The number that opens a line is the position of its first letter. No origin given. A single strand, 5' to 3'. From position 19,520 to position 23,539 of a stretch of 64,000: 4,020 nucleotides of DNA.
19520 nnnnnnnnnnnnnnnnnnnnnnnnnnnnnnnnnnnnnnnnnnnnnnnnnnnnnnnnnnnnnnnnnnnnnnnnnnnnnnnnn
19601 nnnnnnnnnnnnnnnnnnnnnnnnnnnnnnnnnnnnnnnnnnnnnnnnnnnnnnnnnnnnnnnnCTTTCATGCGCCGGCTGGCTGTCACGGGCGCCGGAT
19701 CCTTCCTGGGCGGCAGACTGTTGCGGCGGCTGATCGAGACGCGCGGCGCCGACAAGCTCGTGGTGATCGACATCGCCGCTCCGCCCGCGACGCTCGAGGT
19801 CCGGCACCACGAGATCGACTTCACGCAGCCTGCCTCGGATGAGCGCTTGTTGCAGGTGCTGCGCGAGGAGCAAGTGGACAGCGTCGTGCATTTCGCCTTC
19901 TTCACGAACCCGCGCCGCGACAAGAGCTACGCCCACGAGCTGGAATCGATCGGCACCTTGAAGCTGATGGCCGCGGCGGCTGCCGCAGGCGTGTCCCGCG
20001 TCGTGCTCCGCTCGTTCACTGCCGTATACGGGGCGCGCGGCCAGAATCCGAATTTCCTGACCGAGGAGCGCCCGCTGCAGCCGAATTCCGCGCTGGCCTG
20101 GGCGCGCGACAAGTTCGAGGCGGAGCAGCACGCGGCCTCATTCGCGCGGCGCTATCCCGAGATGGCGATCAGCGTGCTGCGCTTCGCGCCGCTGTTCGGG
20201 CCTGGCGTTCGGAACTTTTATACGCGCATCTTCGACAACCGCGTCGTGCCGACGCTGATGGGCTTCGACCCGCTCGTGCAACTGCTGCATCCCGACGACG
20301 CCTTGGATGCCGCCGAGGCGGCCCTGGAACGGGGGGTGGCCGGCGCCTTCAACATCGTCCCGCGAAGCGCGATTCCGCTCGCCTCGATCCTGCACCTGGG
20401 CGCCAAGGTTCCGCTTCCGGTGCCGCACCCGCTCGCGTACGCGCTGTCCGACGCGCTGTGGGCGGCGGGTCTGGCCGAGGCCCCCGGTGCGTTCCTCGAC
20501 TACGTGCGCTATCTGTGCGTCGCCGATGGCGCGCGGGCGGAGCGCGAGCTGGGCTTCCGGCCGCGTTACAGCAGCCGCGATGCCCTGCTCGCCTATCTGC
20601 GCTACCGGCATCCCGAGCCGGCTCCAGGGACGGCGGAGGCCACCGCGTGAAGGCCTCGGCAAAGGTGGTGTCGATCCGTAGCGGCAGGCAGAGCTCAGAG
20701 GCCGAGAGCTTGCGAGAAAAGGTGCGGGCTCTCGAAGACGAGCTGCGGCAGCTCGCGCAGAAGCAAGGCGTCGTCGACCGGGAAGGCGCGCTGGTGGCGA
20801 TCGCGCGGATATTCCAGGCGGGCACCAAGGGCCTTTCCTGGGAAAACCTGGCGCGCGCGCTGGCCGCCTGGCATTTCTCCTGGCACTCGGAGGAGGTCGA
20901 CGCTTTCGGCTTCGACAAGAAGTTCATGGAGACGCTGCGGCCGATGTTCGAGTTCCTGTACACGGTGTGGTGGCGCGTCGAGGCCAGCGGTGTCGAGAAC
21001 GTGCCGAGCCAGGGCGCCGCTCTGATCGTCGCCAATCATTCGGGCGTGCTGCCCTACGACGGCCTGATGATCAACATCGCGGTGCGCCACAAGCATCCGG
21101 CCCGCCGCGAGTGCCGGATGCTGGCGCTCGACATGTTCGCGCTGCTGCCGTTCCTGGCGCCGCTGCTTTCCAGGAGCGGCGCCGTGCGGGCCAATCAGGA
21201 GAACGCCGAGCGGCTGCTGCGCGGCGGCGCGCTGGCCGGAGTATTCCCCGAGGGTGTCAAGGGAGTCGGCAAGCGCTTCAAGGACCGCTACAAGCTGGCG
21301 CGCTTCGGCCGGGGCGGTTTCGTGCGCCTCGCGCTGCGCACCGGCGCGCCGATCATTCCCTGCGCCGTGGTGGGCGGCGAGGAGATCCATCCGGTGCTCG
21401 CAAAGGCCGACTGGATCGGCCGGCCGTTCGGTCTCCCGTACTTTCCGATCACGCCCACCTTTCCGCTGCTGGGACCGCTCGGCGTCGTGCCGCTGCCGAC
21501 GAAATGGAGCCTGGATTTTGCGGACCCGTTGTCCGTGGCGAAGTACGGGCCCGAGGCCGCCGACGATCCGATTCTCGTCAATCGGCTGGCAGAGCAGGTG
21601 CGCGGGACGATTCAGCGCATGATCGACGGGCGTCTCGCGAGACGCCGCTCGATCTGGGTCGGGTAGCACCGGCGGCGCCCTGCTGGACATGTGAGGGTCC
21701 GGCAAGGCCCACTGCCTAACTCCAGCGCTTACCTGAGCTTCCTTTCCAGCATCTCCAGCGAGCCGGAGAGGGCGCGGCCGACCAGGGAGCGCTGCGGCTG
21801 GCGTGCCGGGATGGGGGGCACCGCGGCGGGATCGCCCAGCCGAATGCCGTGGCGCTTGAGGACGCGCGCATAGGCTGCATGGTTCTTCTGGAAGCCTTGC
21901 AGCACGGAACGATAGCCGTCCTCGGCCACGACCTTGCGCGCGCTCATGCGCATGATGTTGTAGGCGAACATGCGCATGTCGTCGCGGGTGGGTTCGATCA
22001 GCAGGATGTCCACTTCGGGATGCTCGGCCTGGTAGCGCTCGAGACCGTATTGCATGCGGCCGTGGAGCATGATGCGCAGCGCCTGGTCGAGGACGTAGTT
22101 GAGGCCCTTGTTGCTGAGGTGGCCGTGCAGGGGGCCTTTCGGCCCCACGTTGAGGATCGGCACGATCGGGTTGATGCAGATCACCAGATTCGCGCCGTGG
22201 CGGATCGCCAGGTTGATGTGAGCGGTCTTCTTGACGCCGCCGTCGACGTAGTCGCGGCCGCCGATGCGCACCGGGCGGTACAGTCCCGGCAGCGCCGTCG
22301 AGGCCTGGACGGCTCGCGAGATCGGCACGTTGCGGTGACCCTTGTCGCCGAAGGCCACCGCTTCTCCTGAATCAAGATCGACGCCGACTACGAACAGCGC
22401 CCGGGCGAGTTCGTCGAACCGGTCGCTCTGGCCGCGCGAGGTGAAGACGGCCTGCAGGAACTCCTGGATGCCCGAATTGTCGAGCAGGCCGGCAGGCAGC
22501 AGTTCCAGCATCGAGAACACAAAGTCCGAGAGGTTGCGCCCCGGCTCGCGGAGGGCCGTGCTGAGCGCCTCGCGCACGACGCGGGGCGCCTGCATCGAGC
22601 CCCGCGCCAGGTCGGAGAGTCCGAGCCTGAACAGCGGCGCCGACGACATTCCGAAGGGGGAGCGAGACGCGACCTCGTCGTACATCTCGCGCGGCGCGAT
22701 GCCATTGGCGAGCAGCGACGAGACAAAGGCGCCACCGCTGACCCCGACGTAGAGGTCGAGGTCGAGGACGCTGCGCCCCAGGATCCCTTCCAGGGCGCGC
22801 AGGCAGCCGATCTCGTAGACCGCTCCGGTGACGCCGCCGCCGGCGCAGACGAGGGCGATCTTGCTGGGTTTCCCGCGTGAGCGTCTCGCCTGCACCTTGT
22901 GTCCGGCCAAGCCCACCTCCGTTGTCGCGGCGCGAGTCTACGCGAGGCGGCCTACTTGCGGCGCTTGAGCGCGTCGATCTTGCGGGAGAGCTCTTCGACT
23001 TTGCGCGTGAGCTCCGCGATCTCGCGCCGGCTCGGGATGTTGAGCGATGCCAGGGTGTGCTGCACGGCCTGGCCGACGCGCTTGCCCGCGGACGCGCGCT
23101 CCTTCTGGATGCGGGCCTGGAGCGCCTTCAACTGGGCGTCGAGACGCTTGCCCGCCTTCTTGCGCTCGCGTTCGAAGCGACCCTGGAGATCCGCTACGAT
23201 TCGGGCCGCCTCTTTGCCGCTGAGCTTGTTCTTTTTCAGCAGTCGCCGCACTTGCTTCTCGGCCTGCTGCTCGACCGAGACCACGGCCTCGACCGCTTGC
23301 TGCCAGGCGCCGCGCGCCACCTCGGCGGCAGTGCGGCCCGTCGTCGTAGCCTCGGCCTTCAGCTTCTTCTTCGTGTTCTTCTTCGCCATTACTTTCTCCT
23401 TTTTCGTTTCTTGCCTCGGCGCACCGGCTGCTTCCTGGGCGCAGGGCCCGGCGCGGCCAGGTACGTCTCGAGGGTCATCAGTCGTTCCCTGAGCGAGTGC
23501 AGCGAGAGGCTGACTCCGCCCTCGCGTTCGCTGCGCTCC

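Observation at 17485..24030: Lipid/storage-body-like locus: PhaR and two phasins with a fatty-acyl-reductase-like enzyme, PlsC, an SDR epimerase and a patatin lipase, but no PHA synthase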

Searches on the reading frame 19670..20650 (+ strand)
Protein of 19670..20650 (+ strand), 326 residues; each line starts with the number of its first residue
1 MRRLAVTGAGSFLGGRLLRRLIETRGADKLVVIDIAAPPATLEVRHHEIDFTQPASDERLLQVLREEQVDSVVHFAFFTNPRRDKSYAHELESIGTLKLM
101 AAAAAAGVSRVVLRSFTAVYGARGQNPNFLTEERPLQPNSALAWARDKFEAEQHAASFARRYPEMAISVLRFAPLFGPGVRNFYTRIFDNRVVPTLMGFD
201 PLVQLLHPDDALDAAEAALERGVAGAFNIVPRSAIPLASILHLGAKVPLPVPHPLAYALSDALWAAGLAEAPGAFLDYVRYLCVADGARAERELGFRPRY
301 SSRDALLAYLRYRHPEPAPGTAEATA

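Call 3: search_protein_families(library=pfam, max_evalue=0.01, proteins=[window:19670-20647:+])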
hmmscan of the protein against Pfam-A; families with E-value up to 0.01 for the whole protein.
seq(326 aa): 5 families
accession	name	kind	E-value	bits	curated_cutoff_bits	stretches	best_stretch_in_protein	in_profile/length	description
PF01370.27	Epimerase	-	2.6e-20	73.3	20.9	1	5-229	2-239/240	NAD dependent epimerase/dehydratase family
PF16363.11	GDP_Man_Dehyd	-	5.6e-09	36.3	27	1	57-172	64-181/332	GDP-mannose 4,6 dehydratase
PF01073.25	3Beta_HSD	-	5.6e-09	35.9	22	1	5-187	1-193/280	3-beta hydroxysteroid dehydrogenase/isomerase family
PF04321.23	RmlD_sub_bind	-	3e-07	30.3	27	1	3-189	2-165/287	RmlD substrate binding domain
PF13460.12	NAD_binding_10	-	0.0055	17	27.2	1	8-153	1-129/184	NAD(P)H-binding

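Call 4: search_protein_families(library=ncbifam, max_evalue=0.01, proteins=[window:19670-20647:+])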
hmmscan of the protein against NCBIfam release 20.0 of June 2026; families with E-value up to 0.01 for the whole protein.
seq(326 aa): 13 families
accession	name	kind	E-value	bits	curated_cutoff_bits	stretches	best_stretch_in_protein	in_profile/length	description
TIGR03466.1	HpnA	hypoth_equivalog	3.5e-13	49.1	367.65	1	5-306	4-314/327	hopanoid-associated sugar epimerase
NF058621.1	DiazavRedAvaA7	equivalog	1.1e-11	45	400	1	3-302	2-296/304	3-diazoavenalumate denitrifying reductase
TIGR01179.1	galE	equivalog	1.7e-11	43.5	262.3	1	4-174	2-175/332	UDP-glucose 4-epimerase GalE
NF052578.1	StrlDmthSdmBMthl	equivalog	3.6e-08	33.5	600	1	6-134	5-128/328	sterol demethylase protein SdmB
TIGR04180.1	EDH_00030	hypoth_equivalog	7.3e-08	31.8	475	1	6-178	3-178/297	NAD-dependent 4,6-dehydratase LegB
TIGR01181.1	dTDP_gluc_dehyt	equivalog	1.1e-07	31.2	365.1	1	4-178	2-184/321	dTDP-glucose 4,6-dehydratase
NF007956.0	PRK10675.1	subfamily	2.4e-07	30.2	394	1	56-173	60-178/338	UDP-glucose 4-epimerase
TIGR02197.1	heptose_epim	equivalog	9.7e-07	28.2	274.6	1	5-178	2-173/316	ADP-glyceromanno-heptose 6-epimerase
NF043036.1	ErythonDh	equivalog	1.3e-06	27.9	325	1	4-142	3-149/321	D-erythronate dehydrogenase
TIGR01214.1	rmlD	equivalog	1.8e-06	27.3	224.05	1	3-187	1-163/285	dTDP-4-dehydrorhamnose reductase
NF042422.1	oxyalk_red_OleD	equivalog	8e-06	25.4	580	1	3-189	2-182/329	2-alkyl-3-oxoalkanoate reductase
NF042423.1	oxyalk_red_Shew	equivalog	0.0025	17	580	1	3-188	10-187/331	2-alkyl-3-oxoalkanoate reductase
NF007582.0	PRK10217.1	equivalog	0.0072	15.5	698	0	1-140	1-158/355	dTDP-glucose 4,6-dehydratase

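Call 50: search_solved_structures(query=window:19670-20650:+, max_evalue=0.00001)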
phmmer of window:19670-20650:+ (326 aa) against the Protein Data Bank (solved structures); distinct sequences matched with E-value up to 0.00001: 15.
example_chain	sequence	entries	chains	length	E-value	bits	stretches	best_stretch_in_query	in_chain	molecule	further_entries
1r6d_A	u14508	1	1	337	2.8e-12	49.9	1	3-312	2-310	TDP-glucose-4,6-dehydratase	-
1r66_A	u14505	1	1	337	4e-12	49.4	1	3-312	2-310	TDP-glucose-4,6-dehydratase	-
6wjb_A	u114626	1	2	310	5.5e-12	48.9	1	2-179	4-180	NAD-dependent epimerase/dehydratase family protein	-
6wj9_A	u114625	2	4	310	6.7e-12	48.7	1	2-179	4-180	NAD-dependent epimerase/dehydratase family protein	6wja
6kv9_A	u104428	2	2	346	1.7e-09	40.8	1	5-196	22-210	MoeE5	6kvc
3vps_A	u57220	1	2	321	3.4e-09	39.8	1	2-181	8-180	NAD-dependent epimerase/dehydratase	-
4zrm_A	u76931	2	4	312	1.4e-07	34.4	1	4-229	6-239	UDP-glucose 4-epimerase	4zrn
8shh_A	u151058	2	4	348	4.6e-07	32.8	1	3-228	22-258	dTDP-glucose 4,6-dehydratase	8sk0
1lrk_A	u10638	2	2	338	2.8e-06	30.2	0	3-173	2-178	UDP-glucose 4-epimerase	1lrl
1kvt_A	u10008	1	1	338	6.5e-06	29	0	3-173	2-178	UDP-GALACTOSE 4-EPIMERASE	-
3wj7_A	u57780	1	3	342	8.7e-06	28.6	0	6-307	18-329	Putative oxidoreductase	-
1kvs_A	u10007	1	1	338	8.8e-06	28.6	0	3-173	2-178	UDP-GALACTOSE 4-EPIMERASE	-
1lrj_A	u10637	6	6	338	9.1e-06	28.5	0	3-173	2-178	UDP-glucose 4-epimerase | UDP-GALACTOSE 4-EPIMERASE | UDP-GALACTOSE-4-EPIMERASE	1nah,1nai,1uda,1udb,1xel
1kvq_A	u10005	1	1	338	9.1e-06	28.5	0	3-173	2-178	UDP-GALACTOSE 4-EPIMERASE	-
5gy7_A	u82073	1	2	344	9.6e-06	28.4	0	3-173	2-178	UDP-glucose 4-epimerase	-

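Call 81: search_protein_families(library=padloc, max_evalue=0.001, proteins=[window:19670-20650:+])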
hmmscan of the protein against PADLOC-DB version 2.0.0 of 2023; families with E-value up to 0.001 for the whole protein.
window:19670-20650:+ (326 aa): 0 families

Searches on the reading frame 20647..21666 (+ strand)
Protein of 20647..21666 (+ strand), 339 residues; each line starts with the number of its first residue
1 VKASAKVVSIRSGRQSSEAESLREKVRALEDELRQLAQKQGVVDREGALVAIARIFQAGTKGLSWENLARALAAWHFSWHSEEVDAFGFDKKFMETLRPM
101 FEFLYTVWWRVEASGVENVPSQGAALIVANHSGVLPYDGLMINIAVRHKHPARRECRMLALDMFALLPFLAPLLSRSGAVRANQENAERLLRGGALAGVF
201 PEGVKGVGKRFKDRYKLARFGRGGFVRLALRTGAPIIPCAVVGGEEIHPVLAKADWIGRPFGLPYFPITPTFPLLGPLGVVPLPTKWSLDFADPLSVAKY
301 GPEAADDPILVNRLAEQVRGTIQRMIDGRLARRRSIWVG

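Call 3: search_protein_families(library=pfam, max_evalue=0.01, proteins=[window:20647-21663:+])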
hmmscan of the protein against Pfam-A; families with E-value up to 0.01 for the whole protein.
seq(339 aa): 2 families
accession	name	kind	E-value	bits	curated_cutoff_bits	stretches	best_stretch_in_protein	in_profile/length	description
PF01553.26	Acyltransferase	-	1.2e-18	67.7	23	1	110-241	1-131/132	Acyltransferase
PF03982.18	DAGAT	-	0.00043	19.7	22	1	161-248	104-194/297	Diacylglycerol acyltransferase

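Call 4: search_protein_families(library=ncbifam, max_evalue=0.01, proteins=[window:20647-21663:+])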
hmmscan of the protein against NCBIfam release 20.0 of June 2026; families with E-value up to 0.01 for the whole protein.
seq(339 aa): 4 families
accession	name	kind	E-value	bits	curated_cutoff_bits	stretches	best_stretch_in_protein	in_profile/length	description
TIGR00530.1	AGP_acyltrn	subfamily_domain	4e-08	33.1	102.95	1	111-241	4-129/130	1-acylglycerol-3-phosphate O-acyltransferase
NF052615.1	orn_lipid_OlsF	equivalog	2.5e-07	29.6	620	1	93-243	54-198/570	bifunctional ornithine lipid synthase OlsF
NF006386.0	PRK08633.1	equivalog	8.4e-07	27.1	1221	1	97-240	415-550/1147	acyl-[ACP]--phospholipid O-acyltransferase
NF005291.0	PRK06814.1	equivalog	0.0062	14.4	1349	1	95-147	425-476/1140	acyl-[ACP]--phospholipid O-acyltransferase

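Call 49: search_solved_structures(query=window:20647-21666:+, max_evalue=1)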
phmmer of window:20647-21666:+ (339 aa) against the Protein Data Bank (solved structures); distinct sequences matched with E-value up to 1: 1.
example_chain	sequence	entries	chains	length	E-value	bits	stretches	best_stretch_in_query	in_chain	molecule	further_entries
5kym_A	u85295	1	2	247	1.3e-05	27.8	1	110-260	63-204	1-acyl-sn-glycerol-3-phosphate acyltransferase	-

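Call 64: search_solved_structures(query=A4, max_evalue=1)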
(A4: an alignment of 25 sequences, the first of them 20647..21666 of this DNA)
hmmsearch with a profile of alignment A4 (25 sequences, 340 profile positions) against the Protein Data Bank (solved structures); distinct sequences matched with E-value up to 1: 5.
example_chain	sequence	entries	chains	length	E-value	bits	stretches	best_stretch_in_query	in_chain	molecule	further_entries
5c4q_A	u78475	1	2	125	0.06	15.4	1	30-96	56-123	Bromodomain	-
7pwg_Y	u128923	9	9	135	0.19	13.7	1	178-221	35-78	Ribosomal protein L26 | 60S ribosomal protein uL24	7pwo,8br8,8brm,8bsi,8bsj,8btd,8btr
2osz_A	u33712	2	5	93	0.49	12.4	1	17-81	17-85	Nucleoporin p58/p45 | Nucleoporin Nup58/Nup45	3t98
2mlg_A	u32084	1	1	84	0.5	12.4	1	34-88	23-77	Sulfolobus transcription factor 76 aminoacid protein, Stf76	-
4r0r_A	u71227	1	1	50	0.75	11.8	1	10-45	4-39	eboIZN21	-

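Call 81: search_protein_families(library=padloc, max_evalue=0.001, proteins=[window:20647-21666:+])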
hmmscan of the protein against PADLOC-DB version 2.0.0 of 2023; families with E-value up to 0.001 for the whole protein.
window:20647-21666:+ (339 aa): 0 families

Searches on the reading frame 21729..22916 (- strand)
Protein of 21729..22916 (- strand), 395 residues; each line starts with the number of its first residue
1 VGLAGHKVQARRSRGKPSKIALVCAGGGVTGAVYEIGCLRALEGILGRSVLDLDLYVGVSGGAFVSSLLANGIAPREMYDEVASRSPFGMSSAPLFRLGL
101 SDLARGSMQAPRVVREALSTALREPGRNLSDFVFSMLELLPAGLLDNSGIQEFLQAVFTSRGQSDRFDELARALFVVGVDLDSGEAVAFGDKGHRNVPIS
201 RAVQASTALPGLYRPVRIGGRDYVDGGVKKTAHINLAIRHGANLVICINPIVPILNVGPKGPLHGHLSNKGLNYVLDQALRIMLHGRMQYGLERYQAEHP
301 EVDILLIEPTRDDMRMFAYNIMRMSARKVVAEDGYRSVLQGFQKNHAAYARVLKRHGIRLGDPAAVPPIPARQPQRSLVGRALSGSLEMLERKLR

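Call 3: search_protein_families(library=pfam, max_evalue=0.01, proteins=[window:21729-22916:-])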
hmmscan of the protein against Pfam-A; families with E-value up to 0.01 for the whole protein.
window:21729-22916:- (395 aa): 1 family
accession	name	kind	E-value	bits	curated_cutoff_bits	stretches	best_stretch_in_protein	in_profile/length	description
PF01734.28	Patatin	-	1.5e-23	84.4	27.7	1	22-230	1-183/191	Patatin-like phospholipase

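Call 4: search_protein_families(library=ncbifam, max_evalue=0.01, proteins=[window:21729-22916:-])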
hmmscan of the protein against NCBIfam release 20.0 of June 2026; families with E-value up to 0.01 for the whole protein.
window:21729-22916:- (395 aa): 4 families
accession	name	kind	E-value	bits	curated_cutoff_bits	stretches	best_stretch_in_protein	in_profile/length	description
NF007623.0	PRK10279.1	equivalog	1.1e-05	24.8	272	1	167-248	102-178/301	patatin-like phospholipase RssA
NF041079.1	CBASS_lipase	equivalog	9.2e-05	21.8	200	0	22-80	4-62/317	CBASS cGAMP-activated phospholipase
NF053870.1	DS2_1_antiphage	equivalog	0.00011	21.6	400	1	23-77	4-58/299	anti-phage phospholipase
NF043045.1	T4SS_VpdC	equivalog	0.00038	18.6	1000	1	173-230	442-499/880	Dot/Icm T4SS effector VpdC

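Call 7: find_encoding_contigs(protein=window:21729-22916:-, flank=10000, max_places=4)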
Protein window:21729-22916:- (395 aa): no gene with exactly this product is on record in the collection.

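Call 81: search_protein_families(library=padloc, max_evalue=0.001, proteins=[window:21729-22916:-])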
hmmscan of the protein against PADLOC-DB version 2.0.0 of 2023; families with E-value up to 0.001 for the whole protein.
window:21729-22916:- (395 aa): 3 families
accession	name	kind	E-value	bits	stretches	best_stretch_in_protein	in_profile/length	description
PDLC00758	Effector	-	1.9e-08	32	1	22-228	9-183/331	Phospholipase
PDLC00755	Effector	-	1.5e-05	22.3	1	22-75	14-67/311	Phospholipase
PDLC00757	Effector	-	2.3e-05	21.9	0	22-80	13-71/331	Phospholipase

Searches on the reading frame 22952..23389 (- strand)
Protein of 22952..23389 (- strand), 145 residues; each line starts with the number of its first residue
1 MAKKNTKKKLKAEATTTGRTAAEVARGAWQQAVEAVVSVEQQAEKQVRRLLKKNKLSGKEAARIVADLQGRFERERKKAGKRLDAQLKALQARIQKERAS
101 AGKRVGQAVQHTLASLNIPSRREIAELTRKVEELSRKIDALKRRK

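Call 3: search_protein_families(library=pfam, max_evalue=0.01, proteins=[window:22952-23389:-])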
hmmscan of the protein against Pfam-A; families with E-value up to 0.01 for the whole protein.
window:22952-23389:- (145 aa): 5 families
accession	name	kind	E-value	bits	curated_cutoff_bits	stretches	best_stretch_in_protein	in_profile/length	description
PF05597.16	Phasin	-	5.1e-09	36.7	28.8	1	13-142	3-125/126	Poly(hydroxyalcanoate) granule associated protein (phasin)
PF01442.23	Apolipoprotein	-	4.4e-05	23.7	90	1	62-140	21-99/190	Apolipoprotein A1/A4/E domain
PF22299.1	BRISC_FAM175B_helical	-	9.4e-05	22.5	27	0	119-138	43-62/62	BRISC complex subunit FAM175B, helical domain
PF09712.15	PHA_synth_III_E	-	0.00045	20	25.7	1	105-142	274-311/311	Poly(R)-hydroxyalkanoic acid synthase subunit (PHA_synth_III_E)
PF01121.26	CoaE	-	0.0025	17.9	27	1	28-74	118-164/180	Dephospho-CoA kinase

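Call 4: search_protein_families(library=ncbifam, max_evalue=0.01, proteins=[window:22952-23389:-])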
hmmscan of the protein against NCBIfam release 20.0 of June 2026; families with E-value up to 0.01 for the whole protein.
window:22952-23389:- (145 aa): 2 families
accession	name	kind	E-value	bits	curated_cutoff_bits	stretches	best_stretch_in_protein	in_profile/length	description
TIGR01837.1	PHA_granule_1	subfamily_domain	3.3e-07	30.4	94.7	1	23-143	4-117/118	poly(hydroxyalkanoate) granule-associated protein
TIGR01834.1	PHA_synth_III_E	subfamily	4.6e-05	23.1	154.95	1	104-144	275-315/324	class III poly(R)-hydroxyalkanoic acid synthase subunit PhaE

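Call 8: find_encoding_contigs(protein=window:22952-23389:-, flank=10000, max_places=4)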
Protein window:22952-23389:- (145 aa): 2 contigs read that carry it; 2 places shown.
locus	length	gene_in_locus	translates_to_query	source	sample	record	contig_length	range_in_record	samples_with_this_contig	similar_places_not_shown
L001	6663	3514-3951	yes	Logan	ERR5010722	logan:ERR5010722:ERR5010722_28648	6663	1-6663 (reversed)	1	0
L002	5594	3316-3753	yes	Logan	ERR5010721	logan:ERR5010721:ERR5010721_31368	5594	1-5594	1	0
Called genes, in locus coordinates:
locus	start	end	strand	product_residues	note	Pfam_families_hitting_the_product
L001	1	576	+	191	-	?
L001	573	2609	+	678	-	PF24837:AMIN-like (faint), PF11741:AMIN, PF01520:Amidase_3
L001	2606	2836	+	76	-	-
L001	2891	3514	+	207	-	PF07879:PHB_acc_N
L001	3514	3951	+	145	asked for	PF05597:Phasin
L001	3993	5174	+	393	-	PF01734:Patatin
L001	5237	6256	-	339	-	PF01553:Acyltransferase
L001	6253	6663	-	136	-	?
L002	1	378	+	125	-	?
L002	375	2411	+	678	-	PF24837:AMIN-like (faint), PF11741:AMIN, PF01520:Amidase_3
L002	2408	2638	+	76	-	-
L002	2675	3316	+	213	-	PF07879:PHB_acc_N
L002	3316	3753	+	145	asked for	PF05597:Phasin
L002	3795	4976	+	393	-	PF01734:Patatin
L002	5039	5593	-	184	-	?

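Call 81: search_protein_families(library=padloc, max_evalue=0.001, proteins=[window:22952-23389:-])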
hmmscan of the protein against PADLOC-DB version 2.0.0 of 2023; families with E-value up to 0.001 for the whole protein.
window:22952-23389:- (145 aa): 0 families
